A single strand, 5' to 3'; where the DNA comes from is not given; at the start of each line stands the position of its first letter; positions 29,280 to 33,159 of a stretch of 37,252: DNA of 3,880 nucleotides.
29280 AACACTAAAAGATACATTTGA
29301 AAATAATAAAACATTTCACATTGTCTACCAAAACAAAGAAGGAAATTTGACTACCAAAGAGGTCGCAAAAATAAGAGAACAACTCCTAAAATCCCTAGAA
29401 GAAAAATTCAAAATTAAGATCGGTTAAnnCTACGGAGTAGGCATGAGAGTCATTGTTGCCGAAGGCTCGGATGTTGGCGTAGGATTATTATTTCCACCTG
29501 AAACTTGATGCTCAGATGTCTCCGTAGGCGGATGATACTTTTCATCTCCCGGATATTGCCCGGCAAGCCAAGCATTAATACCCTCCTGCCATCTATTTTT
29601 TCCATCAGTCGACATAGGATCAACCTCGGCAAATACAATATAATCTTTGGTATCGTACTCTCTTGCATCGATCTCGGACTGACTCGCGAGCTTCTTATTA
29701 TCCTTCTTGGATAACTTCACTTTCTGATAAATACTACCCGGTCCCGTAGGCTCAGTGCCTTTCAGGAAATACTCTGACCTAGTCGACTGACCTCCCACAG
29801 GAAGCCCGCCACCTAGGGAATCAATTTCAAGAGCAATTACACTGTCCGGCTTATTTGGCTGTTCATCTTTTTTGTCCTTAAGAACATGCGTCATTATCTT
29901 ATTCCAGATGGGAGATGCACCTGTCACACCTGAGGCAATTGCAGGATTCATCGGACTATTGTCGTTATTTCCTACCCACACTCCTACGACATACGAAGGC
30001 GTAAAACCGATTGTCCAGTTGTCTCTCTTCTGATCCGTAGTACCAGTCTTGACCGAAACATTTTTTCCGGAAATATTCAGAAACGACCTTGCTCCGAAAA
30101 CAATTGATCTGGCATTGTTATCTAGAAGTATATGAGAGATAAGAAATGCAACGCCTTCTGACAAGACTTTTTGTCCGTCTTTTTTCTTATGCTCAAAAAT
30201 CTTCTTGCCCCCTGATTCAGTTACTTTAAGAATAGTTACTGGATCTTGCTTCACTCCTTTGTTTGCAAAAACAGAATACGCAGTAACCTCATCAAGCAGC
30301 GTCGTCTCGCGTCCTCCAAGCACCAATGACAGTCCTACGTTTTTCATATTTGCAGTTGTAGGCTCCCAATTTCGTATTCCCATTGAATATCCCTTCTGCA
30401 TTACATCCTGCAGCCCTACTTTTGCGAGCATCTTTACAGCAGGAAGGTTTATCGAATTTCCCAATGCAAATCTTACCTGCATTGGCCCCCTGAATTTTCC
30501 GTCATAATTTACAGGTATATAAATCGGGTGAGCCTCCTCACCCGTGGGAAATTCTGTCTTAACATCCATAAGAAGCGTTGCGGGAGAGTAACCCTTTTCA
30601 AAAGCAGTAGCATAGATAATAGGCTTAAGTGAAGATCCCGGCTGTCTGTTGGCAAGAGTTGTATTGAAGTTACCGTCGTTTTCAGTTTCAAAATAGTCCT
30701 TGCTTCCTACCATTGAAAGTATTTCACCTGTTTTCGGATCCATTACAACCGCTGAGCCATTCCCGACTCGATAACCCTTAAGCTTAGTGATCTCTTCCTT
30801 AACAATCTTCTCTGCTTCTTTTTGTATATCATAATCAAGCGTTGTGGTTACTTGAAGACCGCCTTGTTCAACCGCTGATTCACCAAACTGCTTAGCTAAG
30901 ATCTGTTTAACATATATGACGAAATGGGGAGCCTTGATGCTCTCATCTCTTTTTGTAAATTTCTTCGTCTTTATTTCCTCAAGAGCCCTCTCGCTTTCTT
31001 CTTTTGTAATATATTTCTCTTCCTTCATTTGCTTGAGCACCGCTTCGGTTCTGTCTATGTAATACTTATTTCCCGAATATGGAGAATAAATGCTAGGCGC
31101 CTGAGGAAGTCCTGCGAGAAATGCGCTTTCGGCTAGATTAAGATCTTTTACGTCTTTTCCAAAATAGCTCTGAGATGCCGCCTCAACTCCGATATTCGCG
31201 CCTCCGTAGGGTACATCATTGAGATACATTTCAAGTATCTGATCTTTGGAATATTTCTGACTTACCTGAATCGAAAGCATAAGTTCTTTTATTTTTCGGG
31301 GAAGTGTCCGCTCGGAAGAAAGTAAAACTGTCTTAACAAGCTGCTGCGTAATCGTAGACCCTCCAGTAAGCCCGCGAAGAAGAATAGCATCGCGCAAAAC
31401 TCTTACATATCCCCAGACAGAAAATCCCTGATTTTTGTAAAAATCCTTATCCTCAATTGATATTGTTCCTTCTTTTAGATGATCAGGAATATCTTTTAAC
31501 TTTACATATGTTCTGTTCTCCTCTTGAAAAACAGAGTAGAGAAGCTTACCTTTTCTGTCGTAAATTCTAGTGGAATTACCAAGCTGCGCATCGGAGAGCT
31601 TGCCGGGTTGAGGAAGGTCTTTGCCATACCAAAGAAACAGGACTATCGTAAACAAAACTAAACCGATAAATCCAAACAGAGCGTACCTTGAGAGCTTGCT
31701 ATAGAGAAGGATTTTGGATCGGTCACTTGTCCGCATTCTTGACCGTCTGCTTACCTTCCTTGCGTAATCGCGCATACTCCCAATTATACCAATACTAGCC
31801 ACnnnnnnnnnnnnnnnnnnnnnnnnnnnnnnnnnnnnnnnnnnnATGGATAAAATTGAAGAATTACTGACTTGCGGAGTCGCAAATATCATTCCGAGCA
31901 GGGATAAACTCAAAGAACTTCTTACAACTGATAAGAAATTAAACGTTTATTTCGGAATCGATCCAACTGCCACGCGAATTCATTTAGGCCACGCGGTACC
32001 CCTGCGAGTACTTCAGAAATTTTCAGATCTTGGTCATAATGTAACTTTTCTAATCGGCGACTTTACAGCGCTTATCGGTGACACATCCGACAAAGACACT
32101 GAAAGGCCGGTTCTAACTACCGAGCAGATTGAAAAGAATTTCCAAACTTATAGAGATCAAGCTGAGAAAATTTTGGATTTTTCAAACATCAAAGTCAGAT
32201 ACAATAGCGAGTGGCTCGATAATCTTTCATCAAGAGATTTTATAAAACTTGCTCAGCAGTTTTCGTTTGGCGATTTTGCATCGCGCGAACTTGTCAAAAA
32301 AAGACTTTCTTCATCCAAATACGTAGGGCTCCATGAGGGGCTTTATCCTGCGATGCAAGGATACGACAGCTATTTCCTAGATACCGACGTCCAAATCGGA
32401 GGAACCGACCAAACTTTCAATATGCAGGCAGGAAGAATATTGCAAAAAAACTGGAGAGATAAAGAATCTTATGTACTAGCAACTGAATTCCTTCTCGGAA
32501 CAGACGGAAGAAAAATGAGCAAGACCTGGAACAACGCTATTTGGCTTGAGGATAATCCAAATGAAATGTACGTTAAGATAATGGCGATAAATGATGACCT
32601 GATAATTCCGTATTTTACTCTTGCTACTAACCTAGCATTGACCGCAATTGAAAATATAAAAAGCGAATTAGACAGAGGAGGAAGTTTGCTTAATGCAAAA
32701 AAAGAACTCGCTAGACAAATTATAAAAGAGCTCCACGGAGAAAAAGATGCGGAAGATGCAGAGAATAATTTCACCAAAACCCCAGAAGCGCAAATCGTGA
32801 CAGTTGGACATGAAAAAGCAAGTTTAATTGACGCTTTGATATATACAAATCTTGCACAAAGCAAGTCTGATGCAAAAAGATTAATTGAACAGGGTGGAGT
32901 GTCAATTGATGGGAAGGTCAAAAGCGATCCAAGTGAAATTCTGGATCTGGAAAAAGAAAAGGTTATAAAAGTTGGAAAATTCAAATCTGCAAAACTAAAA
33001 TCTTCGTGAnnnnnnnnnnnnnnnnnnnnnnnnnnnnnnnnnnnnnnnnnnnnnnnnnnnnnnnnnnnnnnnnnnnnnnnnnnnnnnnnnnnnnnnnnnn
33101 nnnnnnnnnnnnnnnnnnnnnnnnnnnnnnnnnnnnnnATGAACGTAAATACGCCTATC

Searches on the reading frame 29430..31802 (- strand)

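Call 6: search_protein_families(library=pfam, proteins=[window:29430-31802:-])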
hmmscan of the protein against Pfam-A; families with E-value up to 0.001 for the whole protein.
window:29430-31802:- (790 aa): 2 families
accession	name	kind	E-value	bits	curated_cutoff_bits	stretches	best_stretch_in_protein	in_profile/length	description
PF00912.28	Transgly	-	4.3e-58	196.1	27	1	86-260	3-178/178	Transglycosylase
PF00905.27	Transpeptidase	-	1.1e-21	77.8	22.1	1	349-636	1-297/299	Penicillin binding protein transpeptidase domain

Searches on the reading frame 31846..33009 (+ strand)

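Call 50: search_protein_families(library=pfam, proteins=[window:31846-33009:+], max_evalue=0.01)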
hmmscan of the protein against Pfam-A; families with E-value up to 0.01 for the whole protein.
window:31846-33009:+ (387 aa): 3 families
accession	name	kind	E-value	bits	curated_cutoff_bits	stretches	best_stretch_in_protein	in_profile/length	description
PF00579.31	tRNA-synt_1b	-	1e-62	212.5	21.1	1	29-311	3-289/292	tRNA synthetases class I (W and Y)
PF01479.30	S4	-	3.7e-08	33.4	22.8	1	329-368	4-44/48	S4 domain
PF22421.1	SYY_C-terminal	-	3.9e-07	30.3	27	1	307-368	4-62/83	Tyrosine--tRNA ligase SYY-like C-terminal domain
